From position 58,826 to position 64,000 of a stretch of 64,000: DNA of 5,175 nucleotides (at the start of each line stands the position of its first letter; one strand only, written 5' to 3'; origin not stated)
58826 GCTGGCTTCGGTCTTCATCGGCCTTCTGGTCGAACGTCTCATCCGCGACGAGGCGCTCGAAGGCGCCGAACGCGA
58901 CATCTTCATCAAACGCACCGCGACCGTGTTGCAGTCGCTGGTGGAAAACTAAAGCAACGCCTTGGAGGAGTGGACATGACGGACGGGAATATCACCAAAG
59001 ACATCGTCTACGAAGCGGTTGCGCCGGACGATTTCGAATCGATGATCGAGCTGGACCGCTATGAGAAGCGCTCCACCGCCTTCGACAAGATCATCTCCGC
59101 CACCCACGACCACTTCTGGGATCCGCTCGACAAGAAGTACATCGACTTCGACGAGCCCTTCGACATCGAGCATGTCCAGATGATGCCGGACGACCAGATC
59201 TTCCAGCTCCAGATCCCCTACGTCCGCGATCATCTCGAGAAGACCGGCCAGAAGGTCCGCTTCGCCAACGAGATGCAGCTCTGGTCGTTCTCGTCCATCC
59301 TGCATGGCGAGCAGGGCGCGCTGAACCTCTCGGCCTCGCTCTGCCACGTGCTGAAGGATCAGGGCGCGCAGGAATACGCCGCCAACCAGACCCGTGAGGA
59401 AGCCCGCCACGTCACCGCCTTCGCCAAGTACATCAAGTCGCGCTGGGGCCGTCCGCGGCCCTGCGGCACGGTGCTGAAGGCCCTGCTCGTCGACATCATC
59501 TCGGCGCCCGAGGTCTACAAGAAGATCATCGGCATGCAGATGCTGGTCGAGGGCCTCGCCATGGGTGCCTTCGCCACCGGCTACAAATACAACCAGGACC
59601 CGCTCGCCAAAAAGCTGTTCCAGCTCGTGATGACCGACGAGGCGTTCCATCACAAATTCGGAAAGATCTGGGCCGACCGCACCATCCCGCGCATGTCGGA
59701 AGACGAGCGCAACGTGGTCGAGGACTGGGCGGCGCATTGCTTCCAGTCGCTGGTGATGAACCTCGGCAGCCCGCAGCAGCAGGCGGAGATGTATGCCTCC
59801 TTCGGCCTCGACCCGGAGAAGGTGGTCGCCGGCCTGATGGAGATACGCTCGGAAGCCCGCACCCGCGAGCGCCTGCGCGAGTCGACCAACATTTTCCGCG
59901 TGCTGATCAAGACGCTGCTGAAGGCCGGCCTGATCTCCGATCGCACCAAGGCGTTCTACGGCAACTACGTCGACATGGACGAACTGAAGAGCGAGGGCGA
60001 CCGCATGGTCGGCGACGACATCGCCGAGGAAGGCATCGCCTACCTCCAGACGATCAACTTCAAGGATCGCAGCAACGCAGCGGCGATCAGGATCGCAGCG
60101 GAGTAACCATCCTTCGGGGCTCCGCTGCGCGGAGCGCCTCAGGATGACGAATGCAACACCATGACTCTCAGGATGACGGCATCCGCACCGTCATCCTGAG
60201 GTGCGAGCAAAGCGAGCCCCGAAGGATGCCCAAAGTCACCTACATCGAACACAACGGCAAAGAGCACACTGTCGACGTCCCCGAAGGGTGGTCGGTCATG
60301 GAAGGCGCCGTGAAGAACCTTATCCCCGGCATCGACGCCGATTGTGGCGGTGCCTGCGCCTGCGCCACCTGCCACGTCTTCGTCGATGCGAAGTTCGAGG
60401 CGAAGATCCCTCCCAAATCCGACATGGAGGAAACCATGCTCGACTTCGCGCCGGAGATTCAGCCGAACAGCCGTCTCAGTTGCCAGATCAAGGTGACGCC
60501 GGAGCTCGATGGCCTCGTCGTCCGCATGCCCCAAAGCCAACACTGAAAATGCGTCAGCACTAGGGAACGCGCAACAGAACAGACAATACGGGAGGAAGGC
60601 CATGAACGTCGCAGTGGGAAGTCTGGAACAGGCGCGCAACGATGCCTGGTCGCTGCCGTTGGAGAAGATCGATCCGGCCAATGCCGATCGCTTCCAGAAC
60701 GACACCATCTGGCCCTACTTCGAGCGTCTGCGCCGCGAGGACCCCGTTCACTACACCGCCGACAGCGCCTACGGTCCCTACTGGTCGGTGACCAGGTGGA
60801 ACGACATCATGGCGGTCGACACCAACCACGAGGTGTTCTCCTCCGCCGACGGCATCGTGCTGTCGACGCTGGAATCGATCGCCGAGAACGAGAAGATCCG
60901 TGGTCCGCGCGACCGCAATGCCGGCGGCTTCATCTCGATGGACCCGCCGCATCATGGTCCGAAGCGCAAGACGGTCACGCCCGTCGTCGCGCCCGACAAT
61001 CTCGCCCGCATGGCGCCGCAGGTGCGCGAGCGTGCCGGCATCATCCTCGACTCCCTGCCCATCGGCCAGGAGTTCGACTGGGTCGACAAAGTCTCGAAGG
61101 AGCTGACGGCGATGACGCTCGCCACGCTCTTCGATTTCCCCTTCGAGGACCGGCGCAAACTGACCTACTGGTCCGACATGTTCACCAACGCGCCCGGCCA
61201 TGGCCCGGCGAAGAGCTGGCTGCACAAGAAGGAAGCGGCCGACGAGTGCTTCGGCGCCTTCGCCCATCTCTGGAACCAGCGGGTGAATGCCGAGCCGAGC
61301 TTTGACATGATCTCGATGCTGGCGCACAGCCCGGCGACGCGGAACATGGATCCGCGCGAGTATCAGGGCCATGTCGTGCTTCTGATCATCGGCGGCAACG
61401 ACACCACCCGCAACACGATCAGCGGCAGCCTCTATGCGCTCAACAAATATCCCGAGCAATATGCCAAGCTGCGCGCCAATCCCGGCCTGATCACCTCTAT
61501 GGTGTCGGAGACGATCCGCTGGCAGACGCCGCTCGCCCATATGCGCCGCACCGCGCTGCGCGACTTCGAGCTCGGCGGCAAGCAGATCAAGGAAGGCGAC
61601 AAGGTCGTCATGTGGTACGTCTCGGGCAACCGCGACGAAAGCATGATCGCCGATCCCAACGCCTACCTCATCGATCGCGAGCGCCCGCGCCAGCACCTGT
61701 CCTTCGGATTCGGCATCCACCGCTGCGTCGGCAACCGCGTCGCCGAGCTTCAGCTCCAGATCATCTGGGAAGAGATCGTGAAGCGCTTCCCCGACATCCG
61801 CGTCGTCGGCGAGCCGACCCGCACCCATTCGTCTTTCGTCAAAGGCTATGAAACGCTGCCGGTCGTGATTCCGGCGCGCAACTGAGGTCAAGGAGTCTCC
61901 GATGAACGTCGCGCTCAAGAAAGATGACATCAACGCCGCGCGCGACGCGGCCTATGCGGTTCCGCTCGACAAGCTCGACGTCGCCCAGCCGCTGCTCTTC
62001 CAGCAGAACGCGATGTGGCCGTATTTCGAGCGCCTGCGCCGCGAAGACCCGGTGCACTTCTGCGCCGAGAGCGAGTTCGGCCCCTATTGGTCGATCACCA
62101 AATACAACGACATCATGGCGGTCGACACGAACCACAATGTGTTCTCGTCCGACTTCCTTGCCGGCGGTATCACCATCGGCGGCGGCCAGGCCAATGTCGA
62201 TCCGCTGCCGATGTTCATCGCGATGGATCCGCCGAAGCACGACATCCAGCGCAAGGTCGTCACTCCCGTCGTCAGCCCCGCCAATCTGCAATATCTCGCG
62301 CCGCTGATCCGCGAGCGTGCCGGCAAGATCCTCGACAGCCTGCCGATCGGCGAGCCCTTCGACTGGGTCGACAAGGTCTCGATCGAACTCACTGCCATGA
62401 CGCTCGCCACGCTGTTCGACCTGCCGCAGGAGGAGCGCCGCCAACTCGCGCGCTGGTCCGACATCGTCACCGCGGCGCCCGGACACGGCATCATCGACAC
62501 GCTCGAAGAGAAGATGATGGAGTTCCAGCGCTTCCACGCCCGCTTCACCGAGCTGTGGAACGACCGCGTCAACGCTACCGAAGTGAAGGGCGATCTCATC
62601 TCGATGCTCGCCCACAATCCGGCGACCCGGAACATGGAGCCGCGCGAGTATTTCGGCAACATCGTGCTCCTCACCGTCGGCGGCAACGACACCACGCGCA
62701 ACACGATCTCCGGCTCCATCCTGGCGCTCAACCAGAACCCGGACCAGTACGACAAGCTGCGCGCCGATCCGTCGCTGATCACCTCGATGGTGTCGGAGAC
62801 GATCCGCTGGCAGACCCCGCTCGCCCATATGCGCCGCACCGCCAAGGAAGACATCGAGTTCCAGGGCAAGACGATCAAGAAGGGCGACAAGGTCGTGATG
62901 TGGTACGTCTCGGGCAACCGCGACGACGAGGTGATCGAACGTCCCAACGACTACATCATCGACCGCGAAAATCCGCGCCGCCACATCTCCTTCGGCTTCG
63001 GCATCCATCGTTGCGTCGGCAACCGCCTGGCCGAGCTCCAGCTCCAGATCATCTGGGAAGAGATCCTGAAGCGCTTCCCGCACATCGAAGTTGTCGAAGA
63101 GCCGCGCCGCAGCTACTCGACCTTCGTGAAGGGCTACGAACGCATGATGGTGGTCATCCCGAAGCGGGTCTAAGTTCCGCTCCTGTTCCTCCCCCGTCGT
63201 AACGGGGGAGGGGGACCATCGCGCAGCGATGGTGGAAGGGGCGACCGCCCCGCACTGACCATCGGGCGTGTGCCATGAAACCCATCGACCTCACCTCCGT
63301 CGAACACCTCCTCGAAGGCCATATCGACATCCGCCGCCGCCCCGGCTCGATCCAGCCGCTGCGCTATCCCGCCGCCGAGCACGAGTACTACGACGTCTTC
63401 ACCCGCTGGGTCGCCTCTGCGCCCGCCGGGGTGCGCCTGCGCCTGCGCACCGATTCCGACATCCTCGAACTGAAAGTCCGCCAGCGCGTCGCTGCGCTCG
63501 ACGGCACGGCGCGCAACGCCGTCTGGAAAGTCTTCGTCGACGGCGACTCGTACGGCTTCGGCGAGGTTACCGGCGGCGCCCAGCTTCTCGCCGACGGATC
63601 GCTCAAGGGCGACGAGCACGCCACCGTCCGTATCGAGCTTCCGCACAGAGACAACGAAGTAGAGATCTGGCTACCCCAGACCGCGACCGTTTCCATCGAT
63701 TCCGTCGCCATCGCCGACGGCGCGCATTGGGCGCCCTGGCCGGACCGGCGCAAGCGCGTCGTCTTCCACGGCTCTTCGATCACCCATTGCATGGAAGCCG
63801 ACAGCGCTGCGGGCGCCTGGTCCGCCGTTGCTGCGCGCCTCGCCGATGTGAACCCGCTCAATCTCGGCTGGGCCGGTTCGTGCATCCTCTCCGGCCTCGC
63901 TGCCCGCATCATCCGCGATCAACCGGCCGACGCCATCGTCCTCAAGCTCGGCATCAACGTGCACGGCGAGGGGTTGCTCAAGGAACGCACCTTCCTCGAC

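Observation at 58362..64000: TetR - ferritin-like diiron protein - ferredoxin - two CYP153 - SGNH hydrolase: two oxygenase chemistries sharing one ferredoxin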

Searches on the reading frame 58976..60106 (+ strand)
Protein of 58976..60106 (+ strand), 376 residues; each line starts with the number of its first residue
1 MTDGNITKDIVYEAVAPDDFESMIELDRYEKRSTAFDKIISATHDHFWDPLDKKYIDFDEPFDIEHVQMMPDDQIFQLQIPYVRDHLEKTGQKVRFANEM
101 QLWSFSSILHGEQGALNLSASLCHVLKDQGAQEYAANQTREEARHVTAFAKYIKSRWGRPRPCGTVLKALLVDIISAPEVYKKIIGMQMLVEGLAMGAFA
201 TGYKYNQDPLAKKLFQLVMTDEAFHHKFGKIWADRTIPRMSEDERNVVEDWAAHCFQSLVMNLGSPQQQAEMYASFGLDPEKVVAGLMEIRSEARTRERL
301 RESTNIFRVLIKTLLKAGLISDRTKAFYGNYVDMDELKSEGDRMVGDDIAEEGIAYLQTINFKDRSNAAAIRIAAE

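Call 3: search_protein_families(library=pfam, proteins=[window:58976-60106:+], max_evalue=0.01)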
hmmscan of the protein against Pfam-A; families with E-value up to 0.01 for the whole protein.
window:58976-60106:+ (376 aa): 2 families
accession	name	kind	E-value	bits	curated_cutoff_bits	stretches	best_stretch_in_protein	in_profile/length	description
PF11583.14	AurF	-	2.3e-06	27.4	29.6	1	122-303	94-270/282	P-aminobenzoate N-oxygenase AurF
PF11266.14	Ald_deCOase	-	0.0021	18.4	28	1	180-239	93-151/218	Long-chain fatty aldehyde decarbonylase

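Call 4: search_protein_families(library=ncbifam, proteins=[window:58976-60106:+], max_evalue=0.01)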
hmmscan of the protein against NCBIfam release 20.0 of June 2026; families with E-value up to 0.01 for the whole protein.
window:58976-60106:+ (376 aa): 2 families
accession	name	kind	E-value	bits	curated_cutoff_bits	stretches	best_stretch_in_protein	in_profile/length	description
TIGR04059.1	Ald_deCOase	equivalog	0.00049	20.1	222.65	1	170-241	84-154/220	aldehyde oxygenase (deformylating)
NF006200.0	PRK08326.1-3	equivalog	0.0047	16.2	194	0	120-155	88-126/321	R2-like ligand-binding oxidase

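Call 6: search_solved_structures(query=window:58976-60106:+, max_evalue=10, show_alignments=2)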
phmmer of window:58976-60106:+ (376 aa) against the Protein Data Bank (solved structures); distinct sequences matched with E-value up to 10: 15.
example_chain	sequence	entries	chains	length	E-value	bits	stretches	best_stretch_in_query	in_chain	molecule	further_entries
5k52_A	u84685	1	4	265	0.021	17.5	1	108-238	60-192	Aldehyde decarbonylase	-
4tw3_A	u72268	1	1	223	0.1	15.2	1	187-239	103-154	Aldehyde decarbonylase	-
4pgk_A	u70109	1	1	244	0.12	15.1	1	187-240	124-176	Aldehyde decarbonylase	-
4pgi_A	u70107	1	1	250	0.13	14.9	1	187-239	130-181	Aldehyde decarbonylase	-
2oc5_A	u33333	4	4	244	0.13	14.9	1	187-239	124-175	Hypothetical protein | Aldehyde decarbonylase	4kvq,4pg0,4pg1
4kvr_A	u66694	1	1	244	0.13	14.9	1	187-239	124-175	Aldehyde decarbonylase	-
4rc6_B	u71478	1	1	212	0.17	14.5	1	108-236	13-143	Aldehyde decarbonylase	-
4rc6_A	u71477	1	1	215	0.17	14.5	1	108-236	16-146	Aldehyde decarbonylase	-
4quw_A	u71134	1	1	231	0.21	14.2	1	108-236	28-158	Aldehyde decarbonylase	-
4rc5_B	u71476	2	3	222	0.24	14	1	108-236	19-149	Aldehyde decarbonylase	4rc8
4rc5_A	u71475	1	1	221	0.24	14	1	108-236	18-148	Aldehyde decarbonylase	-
6jzu_B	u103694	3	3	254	0.24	14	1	107-236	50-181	Aldehyde decarbonylase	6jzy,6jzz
4rc7_A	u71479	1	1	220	0.26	13.9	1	108-236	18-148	Aldehyde decarbonylase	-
4rc7_B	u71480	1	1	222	0.26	13.9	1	108-236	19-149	Aldehyde decarbonylase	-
4kvs_A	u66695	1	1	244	0.42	13.2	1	188-239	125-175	Aldehyde decarbonylase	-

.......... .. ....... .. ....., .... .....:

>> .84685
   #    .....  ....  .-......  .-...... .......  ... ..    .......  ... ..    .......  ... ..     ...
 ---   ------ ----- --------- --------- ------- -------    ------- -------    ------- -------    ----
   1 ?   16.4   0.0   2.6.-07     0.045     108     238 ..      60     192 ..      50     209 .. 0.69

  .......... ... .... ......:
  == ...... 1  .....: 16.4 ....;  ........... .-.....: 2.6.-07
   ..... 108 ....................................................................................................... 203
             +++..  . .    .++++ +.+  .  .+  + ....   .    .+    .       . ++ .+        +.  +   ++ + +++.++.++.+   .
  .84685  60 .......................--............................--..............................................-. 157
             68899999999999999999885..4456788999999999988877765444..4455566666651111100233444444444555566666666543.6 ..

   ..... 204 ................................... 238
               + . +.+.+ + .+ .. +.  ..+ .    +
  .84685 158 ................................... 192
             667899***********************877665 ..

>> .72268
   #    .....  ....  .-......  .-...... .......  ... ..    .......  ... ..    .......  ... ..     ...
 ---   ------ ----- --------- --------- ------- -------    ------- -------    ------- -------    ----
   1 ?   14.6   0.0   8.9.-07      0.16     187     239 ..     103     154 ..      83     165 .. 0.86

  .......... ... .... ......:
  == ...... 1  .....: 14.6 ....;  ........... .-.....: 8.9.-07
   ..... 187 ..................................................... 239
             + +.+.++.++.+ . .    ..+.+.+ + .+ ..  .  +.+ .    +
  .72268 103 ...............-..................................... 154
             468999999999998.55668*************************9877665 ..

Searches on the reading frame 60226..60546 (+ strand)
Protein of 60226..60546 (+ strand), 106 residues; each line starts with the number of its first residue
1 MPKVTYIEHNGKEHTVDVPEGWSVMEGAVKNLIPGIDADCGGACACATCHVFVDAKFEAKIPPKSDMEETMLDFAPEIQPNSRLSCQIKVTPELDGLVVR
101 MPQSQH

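Call 3: search_protein_families(library=pfam, proteins=[window:60226-60546:+], max_evalue=0.01)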
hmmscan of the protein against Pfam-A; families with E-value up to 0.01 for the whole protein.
window:60226-60546:+ (106 aa): 1 family
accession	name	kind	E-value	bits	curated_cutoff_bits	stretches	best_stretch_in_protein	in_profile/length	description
PF00111.32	Fer2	-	5.7e-11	42.6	21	1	8-91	2-77/77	2Fe-2S iron-sulfur cluster binding domain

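Call 4: search_protein_families(library=ncbifam, proteins=[window:60226-60546:+], max_evalue=0.01)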
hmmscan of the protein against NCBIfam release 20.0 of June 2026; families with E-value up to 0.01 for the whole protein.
window:60226-60546:+ (106 aa): 3 families
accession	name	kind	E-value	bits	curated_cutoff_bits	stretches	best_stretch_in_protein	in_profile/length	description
TIGR02007.1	fdx_isc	equivalog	1.3e-16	60.7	132.1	1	11-103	13-101/110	ISC system 2Fe-2S type ferredoxin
TIGR01941.1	nqrF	equivalog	1.2e-05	24.4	295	1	8-95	35-117/405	NADH:ubiquinone reductase (Na(+)-transporting) subunit F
NF040756.1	corr_regen_AcsV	exception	0.0026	16.2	800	1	7-96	5-83/632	corrinoid activation/regeneration protein AcsV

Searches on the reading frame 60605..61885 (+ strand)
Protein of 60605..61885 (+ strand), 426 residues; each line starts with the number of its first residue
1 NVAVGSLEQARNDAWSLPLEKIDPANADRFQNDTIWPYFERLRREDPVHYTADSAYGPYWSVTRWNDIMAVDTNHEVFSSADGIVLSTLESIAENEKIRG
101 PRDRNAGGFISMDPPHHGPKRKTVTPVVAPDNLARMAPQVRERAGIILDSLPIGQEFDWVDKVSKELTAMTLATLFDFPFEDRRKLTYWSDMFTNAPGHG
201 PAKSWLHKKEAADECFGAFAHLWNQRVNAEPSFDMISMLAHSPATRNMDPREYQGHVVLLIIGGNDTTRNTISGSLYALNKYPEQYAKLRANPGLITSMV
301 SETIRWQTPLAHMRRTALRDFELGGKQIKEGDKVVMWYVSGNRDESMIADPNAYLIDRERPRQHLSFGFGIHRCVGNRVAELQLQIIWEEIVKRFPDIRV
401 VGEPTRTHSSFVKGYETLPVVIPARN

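Call 3: search_protein_families(library=pfam, proteins=[window:60605-61885:+], max_evalue=0.01)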
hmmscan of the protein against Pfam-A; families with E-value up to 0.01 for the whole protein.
window:60605-61885:+ (426 aa): 1 family
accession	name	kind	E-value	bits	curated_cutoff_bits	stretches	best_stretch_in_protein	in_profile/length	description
PF00067.27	p450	-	3.7e-22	79.2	22.8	1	239-395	247-432/462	Cytochrome P450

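Call 4: search_protein_families(library=ncbifam, proteins=[window:60605-61885:+], max_evalue=0.01)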
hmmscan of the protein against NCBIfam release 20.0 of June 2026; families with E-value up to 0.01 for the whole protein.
window:60605-61885:+ (426 aa): 10 families
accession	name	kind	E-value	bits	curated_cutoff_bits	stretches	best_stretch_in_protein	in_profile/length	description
NF041802.1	P450_SolI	exception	5.7e-185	614.8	850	1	9-423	6-423/424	solanimycin biosynthesis cytochrome P450 SolI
NF041177.1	Cyp119_Thmprot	equivalog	4.1e-49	167.3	680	1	36-420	2-364/368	cytochrome P450 Cyp119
TIGR04538.1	P450_cycloAA_1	subfamily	6e-34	117.5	500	1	30-402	7-373/395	cytochrome P450, cyclodipeptide synthase-associated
TIGR04515.1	P450_rel_GT_act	subfamily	4.8e-32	111.8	343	1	110-418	93-383/386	P450-derived glycosyltransferase activator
TIGR04458.1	CYP450_TxtE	equivalog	7.6e-31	107.1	500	1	36-419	14-399/403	4-nitrotryptophan synthase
NF045816.1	PentlenlactSyn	equivalog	9.7e-27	93.7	700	1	37-421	17-395/396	pentalenolactone synthase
NF050147.1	aminopyruv_ApyO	equivalog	1.9e-12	46.6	525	1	91-395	62-393/444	RiPP biosynthesis cytochrome P450 ApyO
NF051859.1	AlbFlvMonOxTrpSyn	equivalog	9.1e-07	27.8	700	1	246-396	253-428/457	bifunctional albaflavenone monooxygenase/terpene synthase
NF045812.1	PentlenOxigase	equivalog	4e-05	22.6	800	1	295-404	301-415/444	pentalenene oxygenase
NF053744.1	FAProxCypCBc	equivalog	0.0086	14.7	600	0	277-369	256-349/416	CYP152 family fatty-acid peroxygenase CypC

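Call 29: search_solved_structures(query=window:60605-61885:+, max_evalue=1e-40)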
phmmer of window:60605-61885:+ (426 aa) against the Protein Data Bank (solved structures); distinct sequences matched with E-value up to 1e-40: 43.
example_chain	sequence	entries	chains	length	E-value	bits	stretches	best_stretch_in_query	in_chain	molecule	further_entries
6hqg_A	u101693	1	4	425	1.2e-171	574.7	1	8-426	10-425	Cytochrome P450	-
3rwl_A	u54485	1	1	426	1.8e-164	551.1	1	12-420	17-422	Cytochrome P450 alkane hydroxylase 1 CYP153A7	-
7ant_A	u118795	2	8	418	4.8e-154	516.7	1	10-422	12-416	Cytochrome P450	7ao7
6hqd_A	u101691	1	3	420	3e-143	481.1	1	14-422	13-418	Cytochrome P450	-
9vfd_A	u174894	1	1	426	3.2e-143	481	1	14-422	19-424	Cytochrome P450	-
8b2p_A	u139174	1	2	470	3.8e-127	428.1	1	7-426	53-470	Cytochrome P450 alkane hydroxylase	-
5fyf_A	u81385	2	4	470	2.5e-122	412.2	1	13-422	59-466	CYTOCHROME P450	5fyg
8hgd_B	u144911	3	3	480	9.6e-122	410.3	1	13-422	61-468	Cytochrome P450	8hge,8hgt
9uy0_A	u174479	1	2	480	4.7e-121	408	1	13-422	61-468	Cytochrome P450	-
9kki_A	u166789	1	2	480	6.5e-121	407.5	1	13-422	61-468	Cytochrome P450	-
9ixl_B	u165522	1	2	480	1.3e-120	406.6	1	13-422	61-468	Cytochrome P450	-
5h1z_A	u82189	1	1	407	2.5e-114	385.8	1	20-422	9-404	putative CYP alkane hydroxylase CYP153D17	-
6hqw_A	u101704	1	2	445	3.3e-106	359.1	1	23-422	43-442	Cytochrome P450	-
8vxi_A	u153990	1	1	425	4.8e-72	246.5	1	22-424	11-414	CYP125MRCA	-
8vxg_A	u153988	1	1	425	4.2e-71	243.4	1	21-424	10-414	CYP125MRCA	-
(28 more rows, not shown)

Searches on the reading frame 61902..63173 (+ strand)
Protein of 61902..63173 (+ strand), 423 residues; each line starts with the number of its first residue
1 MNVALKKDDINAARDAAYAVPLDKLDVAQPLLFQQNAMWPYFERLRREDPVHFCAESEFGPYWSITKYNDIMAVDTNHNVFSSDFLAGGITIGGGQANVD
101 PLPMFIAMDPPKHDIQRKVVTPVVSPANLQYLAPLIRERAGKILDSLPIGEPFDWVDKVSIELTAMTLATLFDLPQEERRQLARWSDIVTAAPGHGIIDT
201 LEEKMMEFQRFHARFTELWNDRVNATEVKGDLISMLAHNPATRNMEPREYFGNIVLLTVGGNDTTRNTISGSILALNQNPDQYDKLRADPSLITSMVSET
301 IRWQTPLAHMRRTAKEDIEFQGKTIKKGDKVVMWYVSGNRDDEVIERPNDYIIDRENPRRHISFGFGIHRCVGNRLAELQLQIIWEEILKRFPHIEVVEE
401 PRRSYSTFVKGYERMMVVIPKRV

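Call 3: search_protein_families(library=pfam, proteins=[window:61902-63173:+], max_evalue=0.01)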
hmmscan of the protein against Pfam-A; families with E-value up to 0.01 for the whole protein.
window:61902-63173:+ (423 aa): 1 family
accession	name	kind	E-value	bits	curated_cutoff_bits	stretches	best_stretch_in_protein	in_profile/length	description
PF00067.27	p450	-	1.3e-24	87.2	22.8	1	202-396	210-436/462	Cytochrome P450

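Call 4: search_protein_families(library=ncbifam, proteins=[window:61902-63173:+], max_evalue=0.01)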
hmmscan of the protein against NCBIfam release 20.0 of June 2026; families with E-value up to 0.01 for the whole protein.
window:61902-63173:+ (423 aa): 10 families
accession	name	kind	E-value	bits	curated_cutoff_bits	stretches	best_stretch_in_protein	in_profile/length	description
NF041802.1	P450_SolI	exception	1.9e-155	517.5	850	2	105-421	109-424/424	solanimycin biosynthesis cytochrome P450 SolI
NF041177.1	Cyp119_Thmprot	equivalog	3.8e-58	197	680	1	38-417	1-364/368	cytochrome P450 Cyp119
TIGR04538.1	P450_cycloAA_1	subfamily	5.9e-39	134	500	1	38-414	11-389/395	cytochrome P450, cyclodipeptide synthase-associated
TIGR04458.1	CYP450_TxtE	equivalog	1.1e-37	129.7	500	1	39-402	14-385/403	4-nitrotryptophan synthase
TIGR04515.1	P450_rel_GT_act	subfamily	1.4e-29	103.6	343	1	106-403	93-370/386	P450-derived glycosyltransferase activator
NF045816.1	PentlenlactSyn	equivalog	4.5e-27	94.8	700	1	40-401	17-377/396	pentalenolactone synthase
NF050147.1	aminopyruv_ApyO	equivalog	2e-09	36.7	525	1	108-392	83-393/444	RiPP biosynthesis cytochrome P450 ApyO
NF051859.1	AlbFlvMonOxTrpSyn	equivalog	1.8e-06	26.8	700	1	211-397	219-432/457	bifunctional albaflavenone monooxygenase/terpene synthase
NF045812.1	PentlenOxigase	equivalog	0.00011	21.2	800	1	276-392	286-409/444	pentalenene oxygenase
NF053744.1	FAProxCypCBc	equivalog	0.0003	19.5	600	1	272-366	254-349/416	CYP152 family fatty-acid peroxygenase CypC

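Call 30: search_solved_structures(query=window:61902-63173:+, max_evalue=1e-40)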
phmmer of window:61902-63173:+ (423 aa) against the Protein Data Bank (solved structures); distinct sequences matched with E-value up to 1e-40: 54.
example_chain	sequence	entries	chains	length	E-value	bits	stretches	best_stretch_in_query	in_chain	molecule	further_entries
6hqg_A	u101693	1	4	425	1.4e-177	594.1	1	11-422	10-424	Cytochrome P450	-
3rwl_A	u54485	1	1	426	1.3e-175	587.5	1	13-418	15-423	Cytochrome P450 alkane hydroxylase 1 CYP153A7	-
7ant_A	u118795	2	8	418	1.8e-167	560.8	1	14-417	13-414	Cytochrome P450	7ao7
6hqd_A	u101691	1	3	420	6.8e-153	512.7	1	15-414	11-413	Cytochrome P450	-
9vfd_A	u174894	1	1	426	7.1e-153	512.7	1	15-414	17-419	Cytochrome P450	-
8b2p_A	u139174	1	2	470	9.5e-135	453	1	20-419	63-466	Cytochrome P450 alkane hydroxylase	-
5fyf_A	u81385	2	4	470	3e-133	448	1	20-419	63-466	CYTOCHROME P450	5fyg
8hgd_B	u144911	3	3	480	1.1e-132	446.2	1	20-419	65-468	Cytochrome P450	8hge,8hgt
9uy0_A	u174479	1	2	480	5.3e-132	443.9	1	20-419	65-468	Cytochrome P450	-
9kki_A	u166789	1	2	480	7.3e-132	443.5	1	20-419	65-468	Cytochrome P450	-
9ixl_B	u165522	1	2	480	1.4e-131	442.5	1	20-419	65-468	Cytochrome P450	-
5h1z_A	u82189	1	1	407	2.3e-110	372.7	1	22-419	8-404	putative CYP alkane hydroxylase CYP153D17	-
6hqw_A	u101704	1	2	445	9.4e-107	360.7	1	24-422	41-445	Cytochrome P450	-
8vxi_A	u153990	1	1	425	7.4e-66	226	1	23-417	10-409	CYP125MRCA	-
8vxg_A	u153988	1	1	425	9.2e-65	222.4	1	24-417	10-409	CYP125MRCA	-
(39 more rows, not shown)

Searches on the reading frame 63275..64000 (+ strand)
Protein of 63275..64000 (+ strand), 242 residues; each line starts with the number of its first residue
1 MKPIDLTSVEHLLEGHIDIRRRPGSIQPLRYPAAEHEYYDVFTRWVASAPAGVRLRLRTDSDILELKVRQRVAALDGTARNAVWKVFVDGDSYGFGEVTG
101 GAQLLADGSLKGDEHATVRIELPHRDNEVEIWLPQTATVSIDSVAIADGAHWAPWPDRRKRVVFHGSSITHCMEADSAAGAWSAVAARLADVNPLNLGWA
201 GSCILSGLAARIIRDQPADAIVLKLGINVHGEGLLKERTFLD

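Call 3: search_protein_families(library=pfam, proteins=[window:63275-64000:+], max_evalue=0.01)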
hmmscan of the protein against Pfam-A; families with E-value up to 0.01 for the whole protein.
window:63275-64000:+ (242 aa): 3 families
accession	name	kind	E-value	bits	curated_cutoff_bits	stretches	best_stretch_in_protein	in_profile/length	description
PF14606.12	Lipase_GDSL_3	-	5.4e-06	27.2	27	1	160-224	2-66/178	GDSL-like Lipase/Acylhydrolase family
PF13472.12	Lipase_GDSL_2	-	0.00065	20.7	32.9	1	164-231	1-76/178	GDSL-like Lipase/Acylhydrolase family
PF21181.3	SsfX3_N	-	0.0057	17.3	27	0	15-125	5-124/130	SsfX3, N-terminal domain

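Call 4: search_protein_families(library=ncbifam, proteins=[window:63275-64000:+], max_evalue=0.01)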
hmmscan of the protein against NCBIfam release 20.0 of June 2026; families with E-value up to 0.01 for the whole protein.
window:63275-64000:+ (242 aa): 0 families
